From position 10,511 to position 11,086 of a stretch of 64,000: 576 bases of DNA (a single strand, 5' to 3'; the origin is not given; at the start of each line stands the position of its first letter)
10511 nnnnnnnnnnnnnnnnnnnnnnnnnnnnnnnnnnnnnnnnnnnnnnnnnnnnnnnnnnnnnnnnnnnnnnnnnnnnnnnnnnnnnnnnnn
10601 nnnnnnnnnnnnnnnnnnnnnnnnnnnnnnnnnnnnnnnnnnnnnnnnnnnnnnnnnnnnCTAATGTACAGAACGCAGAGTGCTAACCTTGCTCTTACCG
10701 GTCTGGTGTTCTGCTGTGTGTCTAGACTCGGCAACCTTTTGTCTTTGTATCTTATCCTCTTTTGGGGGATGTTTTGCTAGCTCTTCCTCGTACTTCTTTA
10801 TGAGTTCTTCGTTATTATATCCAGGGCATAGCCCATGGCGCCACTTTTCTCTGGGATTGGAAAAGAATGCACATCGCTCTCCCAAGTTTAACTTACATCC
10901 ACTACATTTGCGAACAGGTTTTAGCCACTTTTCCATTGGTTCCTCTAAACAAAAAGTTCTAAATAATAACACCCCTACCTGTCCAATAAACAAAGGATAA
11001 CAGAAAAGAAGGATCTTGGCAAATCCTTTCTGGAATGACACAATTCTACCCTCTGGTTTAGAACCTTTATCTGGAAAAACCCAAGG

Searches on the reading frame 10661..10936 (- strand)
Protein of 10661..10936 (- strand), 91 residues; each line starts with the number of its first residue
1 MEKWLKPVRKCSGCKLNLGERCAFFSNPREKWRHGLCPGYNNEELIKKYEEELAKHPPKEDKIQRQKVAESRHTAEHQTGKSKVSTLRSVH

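Call 54: search_protein_families(library=pfam, proteins=[window:10661-10936:-], max_evalue=0.01)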
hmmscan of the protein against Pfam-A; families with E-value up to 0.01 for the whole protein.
window:10661-10936:- (91 aa): 1 family
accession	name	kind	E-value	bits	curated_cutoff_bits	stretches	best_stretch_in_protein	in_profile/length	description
PF20657.2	DUF6811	-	0.0025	18.4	35.8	1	8-38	29-63/88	Family of unknown function (DUF6811)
